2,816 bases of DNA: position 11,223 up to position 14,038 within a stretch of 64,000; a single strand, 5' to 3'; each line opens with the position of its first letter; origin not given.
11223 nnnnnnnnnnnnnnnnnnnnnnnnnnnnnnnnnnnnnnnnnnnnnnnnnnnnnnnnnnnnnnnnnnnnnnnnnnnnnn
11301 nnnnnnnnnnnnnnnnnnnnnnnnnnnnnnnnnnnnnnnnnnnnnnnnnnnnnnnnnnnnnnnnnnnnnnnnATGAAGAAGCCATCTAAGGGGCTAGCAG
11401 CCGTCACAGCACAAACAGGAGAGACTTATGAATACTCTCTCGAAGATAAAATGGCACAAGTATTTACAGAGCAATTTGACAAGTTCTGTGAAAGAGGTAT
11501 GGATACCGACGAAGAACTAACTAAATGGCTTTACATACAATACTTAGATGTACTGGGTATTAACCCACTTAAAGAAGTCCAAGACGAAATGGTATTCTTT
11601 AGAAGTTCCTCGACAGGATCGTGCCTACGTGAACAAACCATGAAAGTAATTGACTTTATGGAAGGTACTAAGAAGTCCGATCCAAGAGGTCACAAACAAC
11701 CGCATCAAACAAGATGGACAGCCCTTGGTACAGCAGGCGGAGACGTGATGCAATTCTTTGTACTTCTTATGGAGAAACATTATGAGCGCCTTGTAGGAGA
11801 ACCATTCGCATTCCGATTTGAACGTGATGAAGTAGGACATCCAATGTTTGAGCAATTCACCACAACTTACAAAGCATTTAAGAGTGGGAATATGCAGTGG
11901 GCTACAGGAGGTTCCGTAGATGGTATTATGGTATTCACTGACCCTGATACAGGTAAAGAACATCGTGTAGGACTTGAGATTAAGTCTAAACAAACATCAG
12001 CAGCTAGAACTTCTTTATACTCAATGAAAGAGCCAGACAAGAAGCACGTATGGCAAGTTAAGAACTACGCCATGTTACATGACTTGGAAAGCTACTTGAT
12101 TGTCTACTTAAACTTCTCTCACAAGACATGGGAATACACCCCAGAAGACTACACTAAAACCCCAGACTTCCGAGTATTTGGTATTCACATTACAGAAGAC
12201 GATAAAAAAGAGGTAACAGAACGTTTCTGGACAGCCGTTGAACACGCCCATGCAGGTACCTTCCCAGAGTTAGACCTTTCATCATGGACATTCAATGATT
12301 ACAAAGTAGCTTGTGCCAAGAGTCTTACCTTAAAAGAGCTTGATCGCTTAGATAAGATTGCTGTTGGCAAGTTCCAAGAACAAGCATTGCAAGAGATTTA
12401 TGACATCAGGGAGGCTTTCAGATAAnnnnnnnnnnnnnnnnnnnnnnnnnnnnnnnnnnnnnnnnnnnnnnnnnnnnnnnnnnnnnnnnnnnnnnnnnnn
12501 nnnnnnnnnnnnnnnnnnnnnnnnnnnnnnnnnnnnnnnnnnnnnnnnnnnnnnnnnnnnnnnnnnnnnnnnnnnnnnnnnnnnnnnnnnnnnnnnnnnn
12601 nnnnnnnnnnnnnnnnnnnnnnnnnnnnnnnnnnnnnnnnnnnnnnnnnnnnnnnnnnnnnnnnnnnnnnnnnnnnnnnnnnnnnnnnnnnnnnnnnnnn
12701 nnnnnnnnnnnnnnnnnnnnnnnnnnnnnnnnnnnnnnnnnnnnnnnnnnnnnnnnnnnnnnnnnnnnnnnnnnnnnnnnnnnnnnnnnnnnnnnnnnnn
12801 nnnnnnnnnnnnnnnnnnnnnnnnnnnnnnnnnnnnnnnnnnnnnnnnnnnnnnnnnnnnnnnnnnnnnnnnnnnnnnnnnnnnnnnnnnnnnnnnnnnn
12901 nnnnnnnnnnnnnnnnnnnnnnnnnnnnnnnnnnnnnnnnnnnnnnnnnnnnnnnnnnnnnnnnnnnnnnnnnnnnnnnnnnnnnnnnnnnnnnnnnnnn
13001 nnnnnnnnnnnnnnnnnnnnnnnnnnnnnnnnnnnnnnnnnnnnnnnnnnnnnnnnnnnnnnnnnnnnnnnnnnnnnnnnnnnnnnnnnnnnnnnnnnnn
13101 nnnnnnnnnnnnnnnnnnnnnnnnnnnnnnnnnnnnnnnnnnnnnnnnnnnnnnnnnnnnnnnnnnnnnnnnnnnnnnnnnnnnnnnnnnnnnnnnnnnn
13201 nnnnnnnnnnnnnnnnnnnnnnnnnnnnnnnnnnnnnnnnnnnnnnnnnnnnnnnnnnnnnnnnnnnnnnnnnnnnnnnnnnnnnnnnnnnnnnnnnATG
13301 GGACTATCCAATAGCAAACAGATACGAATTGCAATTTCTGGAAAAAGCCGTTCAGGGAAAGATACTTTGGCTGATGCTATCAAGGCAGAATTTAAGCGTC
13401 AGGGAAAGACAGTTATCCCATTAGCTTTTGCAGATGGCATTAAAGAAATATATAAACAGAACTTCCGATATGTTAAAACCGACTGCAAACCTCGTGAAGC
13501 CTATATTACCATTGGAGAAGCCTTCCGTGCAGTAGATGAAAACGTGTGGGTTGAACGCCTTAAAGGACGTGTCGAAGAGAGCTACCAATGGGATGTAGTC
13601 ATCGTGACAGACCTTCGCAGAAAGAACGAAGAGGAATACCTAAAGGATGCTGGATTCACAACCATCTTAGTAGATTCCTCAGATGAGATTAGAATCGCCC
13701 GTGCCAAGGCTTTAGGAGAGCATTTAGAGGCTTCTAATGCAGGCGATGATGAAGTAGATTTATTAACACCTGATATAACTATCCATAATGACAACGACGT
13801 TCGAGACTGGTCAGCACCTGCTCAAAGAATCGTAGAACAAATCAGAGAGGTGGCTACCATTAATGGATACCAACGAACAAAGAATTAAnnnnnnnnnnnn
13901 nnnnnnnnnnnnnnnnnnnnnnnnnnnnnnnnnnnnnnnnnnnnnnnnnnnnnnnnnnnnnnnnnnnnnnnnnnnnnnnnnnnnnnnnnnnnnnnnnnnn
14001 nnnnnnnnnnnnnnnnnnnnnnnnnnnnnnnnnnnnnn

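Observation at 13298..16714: Phage-encoded deoxynucleoside scavenging cluster: dNMP kinase, deoxynucleoside kinase and a PnuC-like membrane transporter (plus NrdH-like redoxin at 2444)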

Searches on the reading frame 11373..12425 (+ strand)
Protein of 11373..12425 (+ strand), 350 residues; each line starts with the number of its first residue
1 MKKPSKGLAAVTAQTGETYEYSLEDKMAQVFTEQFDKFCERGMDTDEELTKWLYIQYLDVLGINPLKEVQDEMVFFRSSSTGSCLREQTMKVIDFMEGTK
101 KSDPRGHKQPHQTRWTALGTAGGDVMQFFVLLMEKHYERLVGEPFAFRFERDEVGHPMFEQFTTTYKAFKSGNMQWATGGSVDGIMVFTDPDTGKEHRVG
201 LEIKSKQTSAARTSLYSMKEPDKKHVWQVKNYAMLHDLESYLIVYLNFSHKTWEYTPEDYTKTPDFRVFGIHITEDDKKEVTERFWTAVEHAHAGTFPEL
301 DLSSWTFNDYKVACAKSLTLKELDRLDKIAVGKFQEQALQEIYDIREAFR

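Call 3: search_protein_families(library=pfam, proteins=[window:11373-12425:+], max_evalue=0.01)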
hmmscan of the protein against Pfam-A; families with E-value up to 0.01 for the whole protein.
window:11373-12425:+ (350 aa): 0 families

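Call 4: search_protein_families(library=phrogs, proteins=[window:11373-12425:+], max_evalue=0.001)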
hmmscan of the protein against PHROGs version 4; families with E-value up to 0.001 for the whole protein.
window:11373-12425:+ (350 aa): 1 family
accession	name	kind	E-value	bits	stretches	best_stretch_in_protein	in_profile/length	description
phrog_1706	-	DNA, RNA and nucleotide metabolism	2e-48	166.4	1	45-330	20-258/293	CRISPR/Cas system associated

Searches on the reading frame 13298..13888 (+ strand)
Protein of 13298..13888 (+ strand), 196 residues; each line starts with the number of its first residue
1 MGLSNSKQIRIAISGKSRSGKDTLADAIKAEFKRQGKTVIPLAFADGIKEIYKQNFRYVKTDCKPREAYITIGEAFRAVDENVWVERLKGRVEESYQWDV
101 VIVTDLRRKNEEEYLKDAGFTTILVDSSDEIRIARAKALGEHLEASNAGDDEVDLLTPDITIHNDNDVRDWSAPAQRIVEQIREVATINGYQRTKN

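Call 3: search_protein_families(library=pfam, proteins=[window:13298-13888:+], max_evalue=0.01)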
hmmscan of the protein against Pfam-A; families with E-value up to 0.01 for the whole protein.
window:13298-13888:+ (196 aa): 5 families
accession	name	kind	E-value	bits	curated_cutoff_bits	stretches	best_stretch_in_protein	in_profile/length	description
PF04275.20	P-mevalo_kinase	-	8.6e-12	45.5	33.8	1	13-117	1-110/114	Phosphomevalonate kinase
PF21448.3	DNMK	-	1.2e-09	38.6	27.1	2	11-62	3-49/232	Deoxynucleotide monophosphate kinase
PF13238.12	AAA_18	-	9.3e-09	36.2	29.4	1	11-144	1-116/128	AAA domain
PF13479.12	AAA_24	-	0.0011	19.2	27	1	8-137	2-83/195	AAA domain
PF01583.26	APS_kinase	-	0.0073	16.8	21.1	0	10-60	4-53/152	Adenylylsulphate kinase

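Call 4: search_protein_families(library=phrogs, proteins=[window:13298-13888:+], max_evalue=0.001)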
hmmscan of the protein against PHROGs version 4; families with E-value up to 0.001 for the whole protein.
window:13298-13888:+ (196 aa): 2 families
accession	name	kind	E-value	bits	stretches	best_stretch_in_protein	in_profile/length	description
phrog_139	-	other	4.1e-35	122.8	1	5-170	80-251/342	deoxynucleoside monophosphate kinase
phrog_1815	-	other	3.1e-06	28.5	0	99-194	93-193/197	guanylate kinase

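Call 5: search_protein_families(library=ncbifam, proteins=[window:13298-13888:+], max_evalue=0.01)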
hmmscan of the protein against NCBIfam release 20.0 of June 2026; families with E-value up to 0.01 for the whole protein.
window:13298-13888:+ (196 aa): 7 families
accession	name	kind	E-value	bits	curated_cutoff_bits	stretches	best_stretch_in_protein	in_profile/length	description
TIGR01223.1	Pmev_kin_anim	equivalog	2.9e-05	24.1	188.15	1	12-168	3-169/185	phosphomevalonate kinase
NF005807.0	PRK07667.1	equivalog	0.0023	17.5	221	1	7-53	16-62/193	kinase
NF004018.0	PRK05480.1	equivalog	0.0035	16.8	180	0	6-41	4-39/210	uridine kinase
TIGR00455.1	apsK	equivalog_domain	0.0036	17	138.7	0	7-63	17-72/184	adenylyl-sulfate kinase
NF006746.0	PRK09270.1-5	subfamily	0.0037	16.2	250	1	5-39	18-52/210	nucleoside/nucleotide kinase family protein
TIGR00235.1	udk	equivalog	0.004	16.8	220.3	0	6-41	4-39/207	uridine kinase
NF004041.0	PRK05541.1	subfamily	0.0077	16.3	127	0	6-54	5-52/176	adenylyl-sulfate kinase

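Call 14: search_solved_structures(query=window:13298-13888:+, max_evalue=0.1, show_alignments=2)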
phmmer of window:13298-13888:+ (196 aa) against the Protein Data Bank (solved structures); distinct sequences matched with E-value up to 0.1: 3.
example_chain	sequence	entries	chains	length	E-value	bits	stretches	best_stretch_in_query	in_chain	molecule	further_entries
3cmt_A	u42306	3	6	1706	0.045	16.8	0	11-52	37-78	Protein recA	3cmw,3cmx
4v0m_E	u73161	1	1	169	0.062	16.4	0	111-143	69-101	ARF-LIKE SMALL GTPASE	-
4v0k_A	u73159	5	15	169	0.065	16.3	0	6-76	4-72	ARF-LIKE SMALL GTPASE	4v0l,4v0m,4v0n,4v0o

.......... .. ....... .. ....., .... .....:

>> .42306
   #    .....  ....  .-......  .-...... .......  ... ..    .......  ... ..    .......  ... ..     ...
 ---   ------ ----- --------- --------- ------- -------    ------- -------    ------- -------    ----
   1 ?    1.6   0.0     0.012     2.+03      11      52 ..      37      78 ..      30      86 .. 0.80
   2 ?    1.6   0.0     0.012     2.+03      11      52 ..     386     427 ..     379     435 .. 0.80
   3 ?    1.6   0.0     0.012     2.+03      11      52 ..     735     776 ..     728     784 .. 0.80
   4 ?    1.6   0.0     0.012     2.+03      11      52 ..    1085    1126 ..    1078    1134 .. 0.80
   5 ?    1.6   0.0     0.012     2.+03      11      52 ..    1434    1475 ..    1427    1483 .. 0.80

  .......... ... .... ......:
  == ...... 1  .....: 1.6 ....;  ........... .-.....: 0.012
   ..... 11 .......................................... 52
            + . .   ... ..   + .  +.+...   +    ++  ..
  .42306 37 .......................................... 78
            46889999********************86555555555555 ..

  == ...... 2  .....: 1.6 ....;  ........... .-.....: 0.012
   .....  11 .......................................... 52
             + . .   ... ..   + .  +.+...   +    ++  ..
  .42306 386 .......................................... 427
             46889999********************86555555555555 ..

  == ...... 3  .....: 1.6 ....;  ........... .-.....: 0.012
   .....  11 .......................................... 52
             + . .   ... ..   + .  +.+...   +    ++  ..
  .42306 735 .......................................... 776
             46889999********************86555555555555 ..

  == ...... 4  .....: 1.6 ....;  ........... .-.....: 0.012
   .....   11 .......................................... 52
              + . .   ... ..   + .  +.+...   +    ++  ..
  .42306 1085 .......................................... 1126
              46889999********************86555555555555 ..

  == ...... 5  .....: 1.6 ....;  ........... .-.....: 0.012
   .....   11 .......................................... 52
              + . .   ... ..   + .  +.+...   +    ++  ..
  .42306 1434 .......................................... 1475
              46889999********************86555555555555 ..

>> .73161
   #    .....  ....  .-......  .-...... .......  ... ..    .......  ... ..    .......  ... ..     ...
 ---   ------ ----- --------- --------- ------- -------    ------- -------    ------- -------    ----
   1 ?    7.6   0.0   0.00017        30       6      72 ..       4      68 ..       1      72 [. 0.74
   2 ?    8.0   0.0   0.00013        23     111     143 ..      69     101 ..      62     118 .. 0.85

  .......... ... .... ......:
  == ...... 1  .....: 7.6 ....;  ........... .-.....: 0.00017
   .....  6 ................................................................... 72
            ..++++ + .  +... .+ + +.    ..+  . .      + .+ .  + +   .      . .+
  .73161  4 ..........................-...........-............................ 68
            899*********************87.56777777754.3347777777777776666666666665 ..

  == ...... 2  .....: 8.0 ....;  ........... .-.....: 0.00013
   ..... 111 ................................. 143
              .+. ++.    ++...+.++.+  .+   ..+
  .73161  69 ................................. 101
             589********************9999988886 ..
